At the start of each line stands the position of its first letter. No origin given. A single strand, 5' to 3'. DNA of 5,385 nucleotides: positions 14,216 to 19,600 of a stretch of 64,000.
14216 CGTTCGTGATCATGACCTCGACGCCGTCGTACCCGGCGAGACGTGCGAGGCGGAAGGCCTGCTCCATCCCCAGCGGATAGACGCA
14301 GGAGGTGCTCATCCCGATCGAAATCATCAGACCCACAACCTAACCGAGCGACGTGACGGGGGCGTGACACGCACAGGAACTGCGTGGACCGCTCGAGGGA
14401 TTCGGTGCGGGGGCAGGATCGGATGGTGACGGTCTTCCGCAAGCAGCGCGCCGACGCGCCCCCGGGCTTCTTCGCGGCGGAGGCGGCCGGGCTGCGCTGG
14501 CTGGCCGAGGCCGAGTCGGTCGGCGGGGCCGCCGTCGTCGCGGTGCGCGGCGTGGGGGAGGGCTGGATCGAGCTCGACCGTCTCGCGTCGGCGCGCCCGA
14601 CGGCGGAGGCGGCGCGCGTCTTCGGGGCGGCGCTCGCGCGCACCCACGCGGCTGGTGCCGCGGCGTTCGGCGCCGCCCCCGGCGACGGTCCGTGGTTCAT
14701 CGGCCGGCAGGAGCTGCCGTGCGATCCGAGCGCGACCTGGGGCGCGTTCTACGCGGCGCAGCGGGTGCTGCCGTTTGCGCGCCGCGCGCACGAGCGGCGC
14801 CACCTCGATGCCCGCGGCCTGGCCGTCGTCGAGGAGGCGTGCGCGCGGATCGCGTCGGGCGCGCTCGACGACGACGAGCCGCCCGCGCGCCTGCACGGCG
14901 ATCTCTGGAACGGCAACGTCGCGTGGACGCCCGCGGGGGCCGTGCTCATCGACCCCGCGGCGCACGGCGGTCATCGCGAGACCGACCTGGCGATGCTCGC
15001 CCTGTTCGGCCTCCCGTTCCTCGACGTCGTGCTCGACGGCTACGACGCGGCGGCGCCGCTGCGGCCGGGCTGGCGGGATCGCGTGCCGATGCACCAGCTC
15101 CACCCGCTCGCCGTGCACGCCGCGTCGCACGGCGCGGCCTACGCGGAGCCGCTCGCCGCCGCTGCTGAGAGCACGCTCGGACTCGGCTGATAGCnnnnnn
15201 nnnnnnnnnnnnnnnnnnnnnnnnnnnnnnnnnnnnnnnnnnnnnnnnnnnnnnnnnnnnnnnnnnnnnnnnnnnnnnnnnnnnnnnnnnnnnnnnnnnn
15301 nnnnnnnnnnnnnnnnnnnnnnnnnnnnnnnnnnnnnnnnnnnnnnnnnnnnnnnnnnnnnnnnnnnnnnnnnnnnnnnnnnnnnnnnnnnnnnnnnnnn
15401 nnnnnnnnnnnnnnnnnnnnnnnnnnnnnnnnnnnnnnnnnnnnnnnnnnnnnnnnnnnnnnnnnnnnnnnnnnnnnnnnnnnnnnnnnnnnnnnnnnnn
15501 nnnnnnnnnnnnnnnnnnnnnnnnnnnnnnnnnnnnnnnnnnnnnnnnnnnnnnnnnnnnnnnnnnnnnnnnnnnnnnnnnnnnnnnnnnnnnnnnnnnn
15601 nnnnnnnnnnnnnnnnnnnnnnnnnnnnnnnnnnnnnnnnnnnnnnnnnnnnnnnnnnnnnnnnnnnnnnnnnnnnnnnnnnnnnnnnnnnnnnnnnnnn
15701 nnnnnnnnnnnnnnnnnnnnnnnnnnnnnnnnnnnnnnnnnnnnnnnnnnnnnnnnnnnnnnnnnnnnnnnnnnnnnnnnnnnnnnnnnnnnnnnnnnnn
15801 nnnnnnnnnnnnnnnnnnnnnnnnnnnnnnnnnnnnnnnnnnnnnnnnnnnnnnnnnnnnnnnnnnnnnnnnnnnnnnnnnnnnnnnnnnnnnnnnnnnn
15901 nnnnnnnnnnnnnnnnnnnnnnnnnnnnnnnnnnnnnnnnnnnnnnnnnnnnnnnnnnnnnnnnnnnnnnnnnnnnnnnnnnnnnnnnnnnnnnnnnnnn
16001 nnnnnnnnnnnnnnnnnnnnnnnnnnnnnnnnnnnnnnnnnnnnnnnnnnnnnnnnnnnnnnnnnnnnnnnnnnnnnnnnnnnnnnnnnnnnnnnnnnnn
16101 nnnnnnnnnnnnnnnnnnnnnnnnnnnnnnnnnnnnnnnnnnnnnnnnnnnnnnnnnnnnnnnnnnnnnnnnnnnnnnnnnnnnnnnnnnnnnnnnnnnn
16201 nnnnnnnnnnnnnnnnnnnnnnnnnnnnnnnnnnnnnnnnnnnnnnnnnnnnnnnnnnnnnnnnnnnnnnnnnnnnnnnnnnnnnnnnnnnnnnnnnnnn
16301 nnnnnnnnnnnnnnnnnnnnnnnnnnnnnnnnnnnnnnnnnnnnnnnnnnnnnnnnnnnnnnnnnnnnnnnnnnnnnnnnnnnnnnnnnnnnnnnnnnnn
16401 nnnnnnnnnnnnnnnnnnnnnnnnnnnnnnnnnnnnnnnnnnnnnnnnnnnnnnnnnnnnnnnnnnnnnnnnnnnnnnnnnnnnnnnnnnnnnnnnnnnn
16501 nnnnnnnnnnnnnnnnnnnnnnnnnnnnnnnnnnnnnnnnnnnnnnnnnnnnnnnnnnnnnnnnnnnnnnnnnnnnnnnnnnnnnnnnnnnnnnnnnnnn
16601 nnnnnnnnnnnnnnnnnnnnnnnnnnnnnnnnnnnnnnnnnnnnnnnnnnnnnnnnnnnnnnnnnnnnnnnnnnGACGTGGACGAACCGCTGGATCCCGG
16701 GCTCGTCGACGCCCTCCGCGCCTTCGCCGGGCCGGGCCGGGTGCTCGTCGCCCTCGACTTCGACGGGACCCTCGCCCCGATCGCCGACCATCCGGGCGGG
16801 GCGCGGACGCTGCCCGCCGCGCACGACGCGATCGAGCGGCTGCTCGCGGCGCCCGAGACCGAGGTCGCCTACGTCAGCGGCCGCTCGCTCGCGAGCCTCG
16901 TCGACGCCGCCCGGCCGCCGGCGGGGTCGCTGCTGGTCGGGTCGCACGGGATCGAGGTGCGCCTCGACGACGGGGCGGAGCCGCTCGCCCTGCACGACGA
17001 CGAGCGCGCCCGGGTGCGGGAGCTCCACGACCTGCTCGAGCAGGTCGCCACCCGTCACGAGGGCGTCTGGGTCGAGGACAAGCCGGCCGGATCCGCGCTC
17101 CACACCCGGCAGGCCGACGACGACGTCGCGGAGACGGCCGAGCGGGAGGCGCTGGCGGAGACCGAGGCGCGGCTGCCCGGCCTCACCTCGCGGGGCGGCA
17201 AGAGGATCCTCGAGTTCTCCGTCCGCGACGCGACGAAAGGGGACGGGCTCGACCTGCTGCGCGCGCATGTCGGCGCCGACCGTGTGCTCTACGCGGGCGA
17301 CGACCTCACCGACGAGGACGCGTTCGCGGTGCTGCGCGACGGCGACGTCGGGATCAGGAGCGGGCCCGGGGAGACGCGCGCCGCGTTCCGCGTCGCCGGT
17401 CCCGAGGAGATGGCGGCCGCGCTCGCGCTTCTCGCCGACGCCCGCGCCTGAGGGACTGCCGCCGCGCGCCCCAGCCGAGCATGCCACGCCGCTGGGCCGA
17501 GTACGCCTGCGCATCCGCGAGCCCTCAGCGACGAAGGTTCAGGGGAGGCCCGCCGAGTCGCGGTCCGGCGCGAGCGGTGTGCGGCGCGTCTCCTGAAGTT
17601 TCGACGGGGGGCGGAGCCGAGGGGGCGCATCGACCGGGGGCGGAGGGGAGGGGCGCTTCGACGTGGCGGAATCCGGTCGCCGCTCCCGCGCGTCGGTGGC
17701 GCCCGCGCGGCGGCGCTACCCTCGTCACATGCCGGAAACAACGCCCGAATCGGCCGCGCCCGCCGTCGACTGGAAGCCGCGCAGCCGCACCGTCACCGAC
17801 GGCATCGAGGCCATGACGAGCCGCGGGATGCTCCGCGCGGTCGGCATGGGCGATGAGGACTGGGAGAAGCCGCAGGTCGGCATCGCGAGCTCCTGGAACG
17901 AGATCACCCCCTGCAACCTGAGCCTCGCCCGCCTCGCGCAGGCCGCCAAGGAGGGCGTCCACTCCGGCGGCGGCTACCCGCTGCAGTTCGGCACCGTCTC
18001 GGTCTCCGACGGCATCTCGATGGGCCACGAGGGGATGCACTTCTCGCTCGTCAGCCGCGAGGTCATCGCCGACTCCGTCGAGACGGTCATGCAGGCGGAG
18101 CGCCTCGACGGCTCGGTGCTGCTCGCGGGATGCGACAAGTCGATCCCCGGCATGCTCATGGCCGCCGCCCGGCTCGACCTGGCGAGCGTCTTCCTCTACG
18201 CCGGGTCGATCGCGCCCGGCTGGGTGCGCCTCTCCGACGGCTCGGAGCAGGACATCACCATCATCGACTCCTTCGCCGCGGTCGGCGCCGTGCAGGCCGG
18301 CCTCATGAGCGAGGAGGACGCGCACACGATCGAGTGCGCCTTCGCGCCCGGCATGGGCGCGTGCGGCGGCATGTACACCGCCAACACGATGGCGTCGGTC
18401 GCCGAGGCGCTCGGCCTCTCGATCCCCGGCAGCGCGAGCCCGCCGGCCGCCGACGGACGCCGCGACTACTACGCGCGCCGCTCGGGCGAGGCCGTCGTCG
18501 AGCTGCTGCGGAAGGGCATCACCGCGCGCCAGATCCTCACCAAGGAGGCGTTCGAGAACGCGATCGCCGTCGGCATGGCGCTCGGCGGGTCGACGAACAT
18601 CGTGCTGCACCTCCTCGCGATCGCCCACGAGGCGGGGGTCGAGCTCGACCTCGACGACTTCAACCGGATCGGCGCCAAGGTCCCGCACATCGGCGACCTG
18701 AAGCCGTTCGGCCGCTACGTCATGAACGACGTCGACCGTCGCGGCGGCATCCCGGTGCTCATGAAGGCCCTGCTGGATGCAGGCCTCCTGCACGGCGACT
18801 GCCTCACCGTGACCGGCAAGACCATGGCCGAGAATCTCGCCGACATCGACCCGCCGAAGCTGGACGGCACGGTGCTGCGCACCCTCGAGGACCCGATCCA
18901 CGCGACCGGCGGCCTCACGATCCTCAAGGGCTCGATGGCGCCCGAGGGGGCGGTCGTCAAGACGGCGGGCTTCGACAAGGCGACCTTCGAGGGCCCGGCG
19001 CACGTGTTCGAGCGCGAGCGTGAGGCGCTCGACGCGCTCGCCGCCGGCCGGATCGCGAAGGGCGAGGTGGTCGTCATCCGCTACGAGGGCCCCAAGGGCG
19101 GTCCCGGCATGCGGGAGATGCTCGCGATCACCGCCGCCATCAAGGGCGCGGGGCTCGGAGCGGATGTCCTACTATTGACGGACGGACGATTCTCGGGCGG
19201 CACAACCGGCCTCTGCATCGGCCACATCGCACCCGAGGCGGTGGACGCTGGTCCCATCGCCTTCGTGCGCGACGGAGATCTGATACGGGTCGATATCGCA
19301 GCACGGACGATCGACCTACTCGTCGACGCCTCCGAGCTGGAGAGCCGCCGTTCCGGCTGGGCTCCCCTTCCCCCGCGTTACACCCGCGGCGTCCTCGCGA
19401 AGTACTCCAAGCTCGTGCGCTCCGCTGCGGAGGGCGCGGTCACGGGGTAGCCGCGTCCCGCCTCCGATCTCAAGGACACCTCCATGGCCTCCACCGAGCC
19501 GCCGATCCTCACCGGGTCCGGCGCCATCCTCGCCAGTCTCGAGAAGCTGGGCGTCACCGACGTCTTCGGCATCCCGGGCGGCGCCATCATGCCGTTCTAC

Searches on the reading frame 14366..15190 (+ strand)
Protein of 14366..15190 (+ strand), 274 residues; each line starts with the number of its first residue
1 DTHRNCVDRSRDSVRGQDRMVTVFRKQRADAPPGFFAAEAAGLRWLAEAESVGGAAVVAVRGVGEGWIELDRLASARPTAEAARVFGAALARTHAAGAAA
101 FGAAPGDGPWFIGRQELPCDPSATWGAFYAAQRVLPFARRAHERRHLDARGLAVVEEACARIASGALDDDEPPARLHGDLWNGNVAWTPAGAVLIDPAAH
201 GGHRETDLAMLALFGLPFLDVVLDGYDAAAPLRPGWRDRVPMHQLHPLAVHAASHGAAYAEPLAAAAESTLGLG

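Call 43: search_protein_families(library=pfam, proteins=[window:14366-15190:+], max_evalue=0.0001)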
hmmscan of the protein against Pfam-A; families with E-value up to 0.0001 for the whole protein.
window:14366-15190:+ (274 aa): 2 families
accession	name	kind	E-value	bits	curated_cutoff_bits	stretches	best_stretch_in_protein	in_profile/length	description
PF03881.20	Fructosamin_kin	-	9.8e-35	120.6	22.4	1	19-262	39-277/288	Fructosamine kinase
PF01636.29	APH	-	7.8e-08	32.8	23.2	1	12-234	35-234/239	Phosphotransferase enzyme family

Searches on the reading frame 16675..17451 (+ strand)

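Call 43: search_protein_families(library=pfam, proteins=[window:16675-17451:+], max_evalue=0.0001)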
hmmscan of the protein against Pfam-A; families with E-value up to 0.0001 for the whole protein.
window:16675-17451:+ (258 aa): 1 family
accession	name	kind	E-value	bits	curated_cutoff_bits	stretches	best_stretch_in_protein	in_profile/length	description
PF02358.22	Trehalose_PPase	-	2.7e-28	99.1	27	1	27-236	2-216/235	Trehalose-phosphatase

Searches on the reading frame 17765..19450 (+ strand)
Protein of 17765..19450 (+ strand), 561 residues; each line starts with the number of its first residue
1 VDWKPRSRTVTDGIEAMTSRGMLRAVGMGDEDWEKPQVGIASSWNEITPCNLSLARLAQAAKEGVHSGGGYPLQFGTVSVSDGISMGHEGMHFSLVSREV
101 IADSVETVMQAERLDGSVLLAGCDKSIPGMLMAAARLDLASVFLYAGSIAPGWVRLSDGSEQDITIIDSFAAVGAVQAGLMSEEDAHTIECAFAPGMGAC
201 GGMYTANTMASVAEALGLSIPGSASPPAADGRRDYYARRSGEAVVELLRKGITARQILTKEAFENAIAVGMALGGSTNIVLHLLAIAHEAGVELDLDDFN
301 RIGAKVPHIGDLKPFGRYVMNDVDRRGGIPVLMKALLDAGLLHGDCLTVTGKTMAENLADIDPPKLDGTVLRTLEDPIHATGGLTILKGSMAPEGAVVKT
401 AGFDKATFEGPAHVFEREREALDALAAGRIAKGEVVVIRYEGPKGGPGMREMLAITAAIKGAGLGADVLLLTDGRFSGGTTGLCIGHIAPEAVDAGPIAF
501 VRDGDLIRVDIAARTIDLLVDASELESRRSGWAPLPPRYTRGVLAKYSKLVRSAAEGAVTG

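Call 43: search_protein_families(library=pfam, proteins=[window:17765-19450:+], max_evalue=0.0001)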
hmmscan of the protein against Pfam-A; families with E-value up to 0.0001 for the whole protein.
window:17765-19450:+ (561 aa): 2 families
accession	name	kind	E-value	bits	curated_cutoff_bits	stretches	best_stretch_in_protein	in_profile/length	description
PF00920.27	ILVD_EDD_N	-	3.4e-130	434.3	27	1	35-357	1-316/316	Dihydroxy-acid/6-phosphogluconate dehydratase N-terminal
PF24877.1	ILV_EDD_C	-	6.5e-74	247.9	27.7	1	370-558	2-191/191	Dihydroxy-acid/6-phosphogluconate dehydratase C-terminal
